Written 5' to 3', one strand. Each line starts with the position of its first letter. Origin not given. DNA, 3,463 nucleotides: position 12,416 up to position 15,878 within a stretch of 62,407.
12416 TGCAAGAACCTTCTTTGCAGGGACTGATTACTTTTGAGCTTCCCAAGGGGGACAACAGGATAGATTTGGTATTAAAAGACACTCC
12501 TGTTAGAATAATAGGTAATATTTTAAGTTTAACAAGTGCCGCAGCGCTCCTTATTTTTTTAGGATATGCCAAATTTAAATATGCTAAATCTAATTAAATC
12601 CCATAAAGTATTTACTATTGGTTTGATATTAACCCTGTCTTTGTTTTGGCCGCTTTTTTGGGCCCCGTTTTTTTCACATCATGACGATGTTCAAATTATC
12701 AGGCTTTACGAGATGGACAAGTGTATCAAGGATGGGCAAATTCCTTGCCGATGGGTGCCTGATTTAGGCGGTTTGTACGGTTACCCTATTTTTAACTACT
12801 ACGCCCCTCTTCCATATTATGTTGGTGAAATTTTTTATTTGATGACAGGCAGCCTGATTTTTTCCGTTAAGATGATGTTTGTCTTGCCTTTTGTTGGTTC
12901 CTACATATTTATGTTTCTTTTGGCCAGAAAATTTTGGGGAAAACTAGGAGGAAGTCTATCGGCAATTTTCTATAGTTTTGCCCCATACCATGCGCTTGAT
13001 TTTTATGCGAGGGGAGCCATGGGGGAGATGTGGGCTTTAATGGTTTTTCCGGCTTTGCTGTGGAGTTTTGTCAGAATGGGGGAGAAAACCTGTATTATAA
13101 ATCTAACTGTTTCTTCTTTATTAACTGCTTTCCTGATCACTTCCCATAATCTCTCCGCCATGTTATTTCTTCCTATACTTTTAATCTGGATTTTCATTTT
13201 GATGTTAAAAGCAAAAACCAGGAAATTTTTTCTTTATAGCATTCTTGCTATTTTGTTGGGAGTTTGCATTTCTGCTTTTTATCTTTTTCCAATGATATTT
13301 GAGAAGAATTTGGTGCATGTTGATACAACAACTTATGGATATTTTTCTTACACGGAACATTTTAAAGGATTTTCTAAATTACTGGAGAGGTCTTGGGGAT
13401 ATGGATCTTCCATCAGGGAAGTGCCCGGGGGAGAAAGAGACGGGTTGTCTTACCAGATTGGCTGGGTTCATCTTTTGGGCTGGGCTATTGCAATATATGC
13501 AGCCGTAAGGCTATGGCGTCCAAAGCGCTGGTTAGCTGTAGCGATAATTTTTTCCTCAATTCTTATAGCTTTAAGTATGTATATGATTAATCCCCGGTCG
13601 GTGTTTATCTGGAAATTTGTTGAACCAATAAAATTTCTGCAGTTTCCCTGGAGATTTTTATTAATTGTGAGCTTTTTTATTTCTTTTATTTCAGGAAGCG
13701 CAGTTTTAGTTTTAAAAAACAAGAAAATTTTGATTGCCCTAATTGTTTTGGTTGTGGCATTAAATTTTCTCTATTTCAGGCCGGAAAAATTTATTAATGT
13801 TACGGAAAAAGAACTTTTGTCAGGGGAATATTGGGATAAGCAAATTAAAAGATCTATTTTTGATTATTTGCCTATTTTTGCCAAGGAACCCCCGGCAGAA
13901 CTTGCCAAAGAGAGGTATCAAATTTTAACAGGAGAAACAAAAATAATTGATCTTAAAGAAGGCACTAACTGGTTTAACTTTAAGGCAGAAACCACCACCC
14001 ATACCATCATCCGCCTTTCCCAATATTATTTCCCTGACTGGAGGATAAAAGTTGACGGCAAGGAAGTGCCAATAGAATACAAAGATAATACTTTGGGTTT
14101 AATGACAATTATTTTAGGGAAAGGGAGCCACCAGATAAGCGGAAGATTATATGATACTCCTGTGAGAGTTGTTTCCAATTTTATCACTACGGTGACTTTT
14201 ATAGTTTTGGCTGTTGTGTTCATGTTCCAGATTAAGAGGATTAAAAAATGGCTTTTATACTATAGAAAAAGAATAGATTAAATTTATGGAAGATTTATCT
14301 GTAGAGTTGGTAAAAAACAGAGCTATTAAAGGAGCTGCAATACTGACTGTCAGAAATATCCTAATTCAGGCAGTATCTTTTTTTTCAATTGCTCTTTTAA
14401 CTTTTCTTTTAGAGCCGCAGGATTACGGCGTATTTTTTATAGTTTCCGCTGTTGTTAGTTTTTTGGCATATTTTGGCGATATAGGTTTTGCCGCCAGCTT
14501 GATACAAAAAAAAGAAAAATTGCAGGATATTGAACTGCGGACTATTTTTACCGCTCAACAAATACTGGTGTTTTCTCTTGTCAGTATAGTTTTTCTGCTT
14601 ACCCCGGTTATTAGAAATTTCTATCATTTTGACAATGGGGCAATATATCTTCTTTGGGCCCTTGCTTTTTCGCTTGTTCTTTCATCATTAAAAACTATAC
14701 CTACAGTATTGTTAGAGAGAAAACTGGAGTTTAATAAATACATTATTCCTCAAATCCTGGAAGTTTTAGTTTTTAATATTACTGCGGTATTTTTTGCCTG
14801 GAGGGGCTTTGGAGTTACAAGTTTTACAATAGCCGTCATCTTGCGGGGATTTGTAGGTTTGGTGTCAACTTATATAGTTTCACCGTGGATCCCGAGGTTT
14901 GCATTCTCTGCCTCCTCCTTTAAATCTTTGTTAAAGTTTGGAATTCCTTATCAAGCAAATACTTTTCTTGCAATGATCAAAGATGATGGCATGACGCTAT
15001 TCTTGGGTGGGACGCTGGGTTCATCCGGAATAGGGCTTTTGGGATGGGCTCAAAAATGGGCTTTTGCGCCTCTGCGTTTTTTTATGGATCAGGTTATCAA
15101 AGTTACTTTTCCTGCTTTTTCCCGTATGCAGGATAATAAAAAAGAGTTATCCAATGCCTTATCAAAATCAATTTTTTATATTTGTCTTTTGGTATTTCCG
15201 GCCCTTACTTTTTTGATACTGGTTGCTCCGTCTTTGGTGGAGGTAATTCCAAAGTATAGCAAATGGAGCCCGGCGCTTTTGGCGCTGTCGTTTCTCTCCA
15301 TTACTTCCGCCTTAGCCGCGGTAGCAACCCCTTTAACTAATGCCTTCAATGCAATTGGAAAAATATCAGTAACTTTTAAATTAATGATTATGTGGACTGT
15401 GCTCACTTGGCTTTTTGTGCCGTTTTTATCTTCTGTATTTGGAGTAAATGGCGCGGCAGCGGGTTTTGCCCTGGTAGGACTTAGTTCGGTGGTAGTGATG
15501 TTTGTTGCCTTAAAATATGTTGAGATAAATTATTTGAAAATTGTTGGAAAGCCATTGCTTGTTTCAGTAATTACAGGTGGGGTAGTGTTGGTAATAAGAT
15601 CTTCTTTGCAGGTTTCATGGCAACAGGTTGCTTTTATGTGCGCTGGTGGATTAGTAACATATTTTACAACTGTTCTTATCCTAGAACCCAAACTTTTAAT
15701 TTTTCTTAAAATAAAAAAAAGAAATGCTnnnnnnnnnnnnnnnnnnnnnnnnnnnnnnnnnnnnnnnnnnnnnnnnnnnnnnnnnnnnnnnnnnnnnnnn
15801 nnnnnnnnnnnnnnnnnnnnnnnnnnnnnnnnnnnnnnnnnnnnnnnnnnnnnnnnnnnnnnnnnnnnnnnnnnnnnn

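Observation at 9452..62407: About 53 kb 'GT-C factory': some 17 polytopic glycosyltransferase-like proteins fed by four polyprenol-P-sugar synthases and two flippases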

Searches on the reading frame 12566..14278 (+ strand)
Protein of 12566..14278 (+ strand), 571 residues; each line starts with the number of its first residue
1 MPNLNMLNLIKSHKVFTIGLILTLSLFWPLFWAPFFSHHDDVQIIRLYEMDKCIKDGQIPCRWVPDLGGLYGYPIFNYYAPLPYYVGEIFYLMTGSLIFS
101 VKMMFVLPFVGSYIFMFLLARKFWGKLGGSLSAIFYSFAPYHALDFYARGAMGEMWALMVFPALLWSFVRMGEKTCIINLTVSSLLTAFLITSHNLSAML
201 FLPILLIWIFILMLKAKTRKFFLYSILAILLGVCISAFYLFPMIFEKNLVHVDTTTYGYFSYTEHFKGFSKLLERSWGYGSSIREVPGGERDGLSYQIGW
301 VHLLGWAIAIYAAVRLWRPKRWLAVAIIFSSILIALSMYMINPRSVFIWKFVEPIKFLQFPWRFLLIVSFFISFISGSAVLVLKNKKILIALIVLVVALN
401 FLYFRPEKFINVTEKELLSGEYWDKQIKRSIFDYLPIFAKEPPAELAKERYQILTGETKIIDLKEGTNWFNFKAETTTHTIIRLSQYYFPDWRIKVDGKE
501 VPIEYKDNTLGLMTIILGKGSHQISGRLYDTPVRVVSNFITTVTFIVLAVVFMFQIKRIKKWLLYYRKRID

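Call 3: search_protein_families(library=pfam, proteins=[window:12566-14278:+], max_evalue=0.01)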
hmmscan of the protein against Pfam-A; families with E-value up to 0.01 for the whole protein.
window:12566-14278:+ (571 aa): 1 family
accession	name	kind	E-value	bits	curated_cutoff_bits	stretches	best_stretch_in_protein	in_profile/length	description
PF10131.15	PTPS_related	-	4.1e-07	29.3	26.4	1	76-398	1-298/621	6-pyruvoyl-tetrahydropterin synthase related domain; membrane protein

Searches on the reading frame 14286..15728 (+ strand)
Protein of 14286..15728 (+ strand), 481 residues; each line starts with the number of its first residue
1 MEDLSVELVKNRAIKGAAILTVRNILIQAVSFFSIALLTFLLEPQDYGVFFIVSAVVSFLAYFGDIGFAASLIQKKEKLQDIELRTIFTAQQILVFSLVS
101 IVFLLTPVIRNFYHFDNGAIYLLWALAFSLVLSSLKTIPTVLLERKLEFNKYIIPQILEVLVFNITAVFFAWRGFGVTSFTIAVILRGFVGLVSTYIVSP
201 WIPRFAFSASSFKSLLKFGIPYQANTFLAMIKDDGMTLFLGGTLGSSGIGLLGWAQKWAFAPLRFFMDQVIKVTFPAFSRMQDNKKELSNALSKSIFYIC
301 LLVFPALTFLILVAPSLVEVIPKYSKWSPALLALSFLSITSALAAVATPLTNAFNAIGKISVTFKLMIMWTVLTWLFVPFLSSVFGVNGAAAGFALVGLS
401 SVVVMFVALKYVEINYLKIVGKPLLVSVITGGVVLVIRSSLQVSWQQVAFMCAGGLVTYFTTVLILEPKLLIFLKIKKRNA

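Call 3: search_protein_families(library=pfam, proteins=[window:14286-15728:+], max_evalue=0.01)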
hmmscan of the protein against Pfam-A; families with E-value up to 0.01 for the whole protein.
window:14286-15728:+ (481 aa): 2 families
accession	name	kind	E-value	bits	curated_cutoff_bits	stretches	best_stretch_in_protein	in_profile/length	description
PF13440.11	Polysacc_synt_3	-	1.3e-54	185.8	23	1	38-321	2-283/293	Polysaccharide biosynthesis protein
PF01943.22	Polysacc_synt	-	1.3e-22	81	28.2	1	14-282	2-274/274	Polysaccharide biosynthesis protein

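Call 54: search_protein_families(library=ncbifam, proteins=[window:14286-15728:+], max_evalue=0.0001)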
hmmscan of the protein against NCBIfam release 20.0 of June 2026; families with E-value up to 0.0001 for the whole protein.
window:14286-15728:+ (481 aa): 3 families
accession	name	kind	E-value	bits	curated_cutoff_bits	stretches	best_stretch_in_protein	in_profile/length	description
NF007773.0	PRK10459.1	equivalog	3.4e-43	148.4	273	1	9-473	3-474/492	MOP flippase family protein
NF058658.1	Oglyco_Wzx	exception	6.8e-30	104.5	720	1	9-442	6-439/478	O-glycosylation flippase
NF047674.1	TeichurnBiosyTuaB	equivalog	1.5e-24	86.9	580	1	9-450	4-453/469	teichuronic acid biosynthesis protein TuaB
